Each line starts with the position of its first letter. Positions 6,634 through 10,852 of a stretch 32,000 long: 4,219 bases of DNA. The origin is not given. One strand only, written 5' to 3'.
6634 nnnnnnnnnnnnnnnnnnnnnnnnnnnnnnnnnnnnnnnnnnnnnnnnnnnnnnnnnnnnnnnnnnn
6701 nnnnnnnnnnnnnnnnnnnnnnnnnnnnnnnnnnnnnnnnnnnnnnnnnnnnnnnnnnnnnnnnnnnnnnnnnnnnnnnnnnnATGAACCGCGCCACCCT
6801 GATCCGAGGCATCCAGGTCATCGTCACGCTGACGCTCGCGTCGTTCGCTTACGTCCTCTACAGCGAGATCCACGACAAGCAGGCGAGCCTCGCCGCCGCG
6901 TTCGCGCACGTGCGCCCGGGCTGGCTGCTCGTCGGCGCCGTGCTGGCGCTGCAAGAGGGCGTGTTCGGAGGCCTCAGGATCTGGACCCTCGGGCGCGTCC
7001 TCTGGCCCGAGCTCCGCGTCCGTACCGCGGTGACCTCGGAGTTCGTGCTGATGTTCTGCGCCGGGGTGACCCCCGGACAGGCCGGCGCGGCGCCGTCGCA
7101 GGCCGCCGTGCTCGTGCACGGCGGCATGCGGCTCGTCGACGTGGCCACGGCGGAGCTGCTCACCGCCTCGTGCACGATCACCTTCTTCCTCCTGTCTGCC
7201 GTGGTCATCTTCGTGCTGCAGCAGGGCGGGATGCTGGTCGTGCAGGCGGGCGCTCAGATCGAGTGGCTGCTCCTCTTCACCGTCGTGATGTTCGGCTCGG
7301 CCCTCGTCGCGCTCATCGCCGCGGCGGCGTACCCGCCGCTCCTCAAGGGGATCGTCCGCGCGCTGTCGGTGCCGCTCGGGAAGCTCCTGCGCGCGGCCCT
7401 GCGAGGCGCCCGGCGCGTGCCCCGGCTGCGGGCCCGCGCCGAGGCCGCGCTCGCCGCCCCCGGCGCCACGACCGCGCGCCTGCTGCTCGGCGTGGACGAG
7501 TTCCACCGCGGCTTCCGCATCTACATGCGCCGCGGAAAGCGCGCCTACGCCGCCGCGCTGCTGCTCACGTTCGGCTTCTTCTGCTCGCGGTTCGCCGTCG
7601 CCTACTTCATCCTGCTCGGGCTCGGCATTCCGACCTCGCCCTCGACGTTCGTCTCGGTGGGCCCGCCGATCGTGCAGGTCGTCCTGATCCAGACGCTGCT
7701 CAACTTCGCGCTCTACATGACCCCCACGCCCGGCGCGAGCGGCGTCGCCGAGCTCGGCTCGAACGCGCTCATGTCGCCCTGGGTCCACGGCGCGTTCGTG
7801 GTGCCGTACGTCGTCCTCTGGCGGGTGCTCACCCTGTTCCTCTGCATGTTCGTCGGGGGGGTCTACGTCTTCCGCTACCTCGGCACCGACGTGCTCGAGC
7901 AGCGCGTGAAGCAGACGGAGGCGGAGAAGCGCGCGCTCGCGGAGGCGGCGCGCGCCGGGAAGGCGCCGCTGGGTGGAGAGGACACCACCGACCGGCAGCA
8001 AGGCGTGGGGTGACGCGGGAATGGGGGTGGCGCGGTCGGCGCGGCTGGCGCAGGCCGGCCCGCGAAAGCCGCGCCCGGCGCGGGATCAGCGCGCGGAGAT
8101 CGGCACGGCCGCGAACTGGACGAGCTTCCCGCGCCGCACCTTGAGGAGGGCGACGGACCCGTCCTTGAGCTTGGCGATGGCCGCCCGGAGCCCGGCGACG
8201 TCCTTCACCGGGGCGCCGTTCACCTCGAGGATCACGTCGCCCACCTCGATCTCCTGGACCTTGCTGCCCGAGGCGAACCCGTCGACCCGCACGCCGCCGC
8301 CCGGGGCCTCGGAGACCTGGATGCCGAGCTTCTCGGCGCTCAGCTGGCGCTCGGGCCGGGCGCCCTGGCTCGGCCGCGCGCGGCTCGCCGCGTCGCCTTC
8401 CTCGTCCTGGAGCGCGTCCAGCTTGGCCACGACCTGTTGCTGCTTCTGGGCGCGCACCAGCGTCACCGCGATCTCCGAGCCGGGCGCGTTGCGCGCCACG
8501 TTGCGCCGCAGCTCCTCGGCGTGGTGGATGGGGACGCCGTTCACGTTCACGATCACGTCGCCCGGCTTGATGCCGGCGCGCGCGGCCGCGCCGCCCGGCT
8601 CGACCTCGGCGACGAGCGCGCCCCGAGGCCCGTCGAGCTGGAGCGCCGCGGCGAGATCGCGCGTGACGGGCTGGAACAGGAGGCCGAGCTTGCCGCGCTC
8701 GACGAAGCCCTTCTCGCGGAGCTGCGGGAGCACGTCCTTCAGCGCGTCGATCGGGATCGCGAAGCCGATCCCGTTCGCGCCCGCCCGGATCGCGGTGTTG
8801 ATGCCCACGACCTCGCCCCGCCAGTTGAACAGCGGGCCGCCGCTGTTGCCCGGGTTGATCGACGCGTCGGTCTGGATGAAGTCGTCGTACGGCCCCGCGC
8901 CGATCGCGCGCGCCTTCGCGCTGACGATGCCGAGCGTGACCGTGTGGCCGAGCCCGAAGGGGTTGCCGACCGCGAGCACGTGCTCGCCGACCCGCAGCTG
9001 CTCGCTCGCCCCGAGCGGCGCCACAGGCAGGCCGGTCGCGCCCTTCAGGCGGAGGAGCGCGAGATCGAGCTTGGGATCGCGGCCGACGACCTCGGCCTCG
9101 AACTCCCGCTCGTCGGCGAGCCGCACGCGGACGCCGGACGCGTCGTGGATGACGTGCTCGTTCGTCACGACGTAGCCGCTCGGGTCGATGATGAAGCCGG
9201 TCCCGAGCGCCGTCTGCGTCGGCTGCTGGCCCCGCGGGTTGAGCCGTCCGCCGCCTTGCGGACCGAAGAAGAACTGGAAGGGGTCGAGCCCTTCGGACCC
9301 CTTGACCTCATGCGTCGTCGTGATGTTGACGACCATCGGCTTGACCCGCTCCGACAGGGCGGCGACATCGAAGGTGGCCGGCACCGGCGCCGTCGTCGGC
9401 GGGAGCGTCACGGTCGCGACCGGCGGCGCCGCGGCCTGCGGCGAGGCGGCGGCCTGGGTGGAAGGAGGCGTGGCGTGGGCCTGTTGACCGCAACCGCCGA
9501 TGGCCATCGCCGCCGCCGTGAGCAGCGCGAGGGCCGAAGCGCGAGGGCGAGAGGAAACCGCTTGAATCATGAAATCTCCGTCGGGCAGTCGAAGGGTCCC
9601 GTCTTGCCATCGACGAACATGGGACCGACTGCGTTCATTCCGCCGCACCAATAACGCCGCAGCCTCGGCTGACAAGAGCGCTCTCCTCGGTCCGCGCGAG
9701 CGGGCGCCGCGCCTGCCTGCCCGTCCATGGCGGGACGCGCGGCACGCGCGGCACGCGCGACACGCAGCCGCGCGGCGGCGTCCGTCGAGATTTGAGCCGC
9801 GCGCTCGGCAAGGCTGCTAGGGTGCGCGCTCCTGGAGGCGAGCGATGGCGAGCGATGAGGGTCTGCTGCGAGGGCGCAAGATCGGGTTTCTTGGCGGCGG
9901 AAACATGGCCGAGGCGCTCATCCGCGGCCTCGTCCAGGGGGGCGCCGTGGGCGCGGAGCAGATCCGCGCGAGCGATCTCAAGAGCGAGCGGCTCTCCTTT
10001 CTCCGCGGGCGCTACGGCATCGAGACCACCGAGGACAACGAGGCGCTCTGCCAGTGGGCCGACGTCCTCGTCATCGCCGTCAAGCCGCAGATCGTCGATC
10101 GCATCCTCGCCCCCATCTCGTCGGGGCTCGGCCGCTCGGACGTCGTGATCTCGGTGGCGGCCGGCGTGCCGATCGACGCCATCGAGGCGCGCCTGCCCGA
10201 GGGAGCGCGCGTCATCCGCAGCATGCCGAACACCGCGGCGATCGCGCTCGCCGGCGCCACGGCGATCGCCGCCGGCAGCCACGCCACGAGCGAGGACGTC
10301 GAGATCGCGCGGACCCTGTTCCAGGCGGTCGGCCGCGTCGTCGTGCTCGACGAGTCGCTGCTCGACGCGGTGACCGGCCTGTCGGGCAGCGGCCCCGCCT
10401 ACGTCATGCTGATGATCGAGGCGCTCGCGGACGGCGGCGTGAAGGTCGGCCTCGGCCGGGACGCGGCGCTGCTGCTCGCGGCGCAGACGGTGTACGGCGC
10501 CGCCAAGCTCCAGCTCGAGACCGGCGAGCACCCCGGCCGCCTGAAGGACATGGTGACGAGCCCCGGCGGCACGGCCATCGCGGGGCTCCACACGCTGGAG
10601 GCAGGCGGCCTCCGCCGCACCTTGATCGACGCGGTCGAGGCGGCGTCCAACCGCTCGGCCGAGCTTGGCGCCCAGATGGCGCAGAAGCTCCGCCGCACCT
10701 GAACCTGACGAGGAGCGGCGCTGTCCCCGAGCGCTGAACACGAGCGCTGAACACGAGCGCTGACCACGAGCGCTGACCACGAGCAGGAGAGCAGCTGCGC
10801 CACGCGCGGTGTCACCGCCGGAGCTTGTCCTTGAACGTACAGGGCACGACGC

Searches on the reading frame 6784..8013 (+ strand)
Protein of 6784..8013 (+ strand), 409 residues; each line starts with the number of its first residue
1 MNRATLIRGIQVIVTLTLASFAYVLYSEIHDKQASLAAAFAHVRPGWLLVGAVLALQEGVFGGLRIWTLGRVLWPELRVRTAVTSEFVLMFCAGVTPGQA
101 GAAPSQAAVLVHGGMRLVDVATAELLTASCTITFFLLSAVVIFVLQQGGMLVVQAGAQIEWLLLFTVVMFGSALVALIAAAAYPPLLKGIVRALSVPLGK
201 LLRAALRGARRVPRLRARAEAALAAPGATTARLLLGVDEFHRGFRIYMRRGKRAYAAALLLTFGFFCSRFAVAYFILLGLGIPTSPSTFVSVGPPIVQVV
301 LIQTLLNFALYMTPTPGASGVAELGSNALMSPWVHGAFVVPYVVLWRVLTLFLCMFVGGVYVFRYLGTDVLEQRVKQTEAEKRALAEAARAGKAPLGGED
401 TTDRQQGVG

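Call 30: search_protein_families(library=pfam, proteins=[window:6784-8013:+], max_evalue=0.001)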
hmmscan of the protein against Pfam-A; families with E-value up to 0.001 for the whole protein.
window:6784-8013:+ (409 aa): 1 family
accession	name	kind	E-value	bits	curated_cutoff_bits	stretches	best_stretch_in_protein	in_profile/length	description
PF03706.18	LPG_synthase_TM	-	2.6e-21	76.8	33.4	1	32-358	20-302/302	Lysylphosphatidylglycerol synthase TM region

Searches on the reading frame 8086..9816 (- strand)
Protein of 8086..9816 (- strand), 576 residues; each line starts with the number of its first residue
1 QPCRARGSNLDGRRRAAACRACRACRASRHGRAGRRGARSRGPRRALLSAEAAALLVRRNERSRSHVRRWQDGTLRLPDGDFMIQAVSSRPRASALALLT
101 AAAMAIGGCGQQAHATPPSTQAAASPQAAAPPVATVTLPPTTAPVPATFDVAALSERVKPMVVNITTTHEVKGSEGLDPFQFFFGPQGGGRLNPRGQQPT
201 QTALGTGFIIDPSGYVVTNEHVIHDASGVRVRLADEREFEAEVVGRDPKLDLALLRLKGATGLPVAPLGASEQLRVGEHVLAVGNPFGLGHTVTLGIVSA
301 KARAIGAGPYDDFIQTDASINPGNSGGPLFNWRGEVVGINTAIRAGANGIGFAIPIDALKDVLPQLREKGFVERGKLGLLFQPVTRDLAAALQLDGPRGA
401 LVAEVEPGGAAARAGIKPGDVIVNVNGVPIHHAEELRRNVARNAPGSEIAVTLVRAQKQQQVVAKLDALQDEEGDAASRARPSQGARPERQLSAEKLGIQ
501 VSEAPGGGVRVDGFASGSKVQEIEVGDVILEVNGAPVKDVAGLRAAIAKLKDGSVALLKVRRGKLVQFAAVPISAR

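Call 30: search_protein_families(library=pfam, proteins=[window:8086-9816:-], max_evalue=0.001)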
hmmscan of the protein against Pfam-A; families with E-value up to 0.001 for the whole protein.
window:8086-9816:- (576 aa): 6 families
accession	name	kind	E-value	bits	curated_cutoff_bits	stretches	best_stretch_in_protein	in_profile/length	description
PF13365.12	Trypsin_2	-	5.7e-38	131.3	27.6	1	205-339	1-144/144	Trypsin-like peptidase domain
PF13180.12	PDZ_2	-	3.8e-24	85.2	27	2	376-465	2-79/80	PDZ domain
PF00089.32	Trypsin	-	2.4e-21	77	20.6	1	198-362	12-219/220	Trypsin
PF17820.7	PDZ_6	-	8e-20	70.8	27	2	402-455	2-54/54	PDZ domain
PF00595.29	PDZ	-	3.8e-19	69.3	23.2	2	398-453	25-80/81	PDZ domain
PF14685.13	PDZ_Tricorn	-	3.1e-07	30.7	25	0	412-462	34-85/88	Tricorn protease PDZ domain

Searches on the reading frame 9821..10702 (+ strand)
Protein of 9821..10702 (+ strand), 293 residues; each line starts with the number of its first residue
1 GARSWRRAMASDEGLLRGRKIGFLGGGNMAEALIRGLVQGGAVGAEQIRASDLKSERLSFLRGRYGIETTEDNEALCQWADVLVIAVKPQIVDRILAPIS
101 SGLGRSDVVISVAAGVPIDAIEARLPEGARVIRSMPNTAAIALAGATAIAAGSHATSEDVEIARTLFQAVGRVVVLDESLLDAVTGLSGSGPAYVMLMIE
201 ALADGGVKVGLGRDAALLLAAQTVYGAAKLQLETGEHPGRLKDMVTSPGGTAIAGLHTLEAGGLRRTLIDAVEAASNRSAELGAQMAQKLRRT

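Call 30: search_protein_families(library=pfam, proteins=[window:9821-10702:+], max_evalue=0.001)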
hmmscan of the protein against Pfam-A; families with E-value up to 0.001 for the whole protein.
window:9821-10702:+ (293 aa): 2 families
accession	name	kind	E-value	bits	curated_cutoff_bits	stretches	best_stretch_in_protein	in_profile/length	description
PF14748.11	P5CR_dimer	-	5.2e-40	136.4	25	1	178-282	1-105/105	Pyrroline-5-carboxylate reductase dimerisation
PF03807.23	F420_oxidored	-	2.2e-19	70.3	21.6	1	20-115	1-94/94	NADP oxidoreductase coenzyme F420-dependent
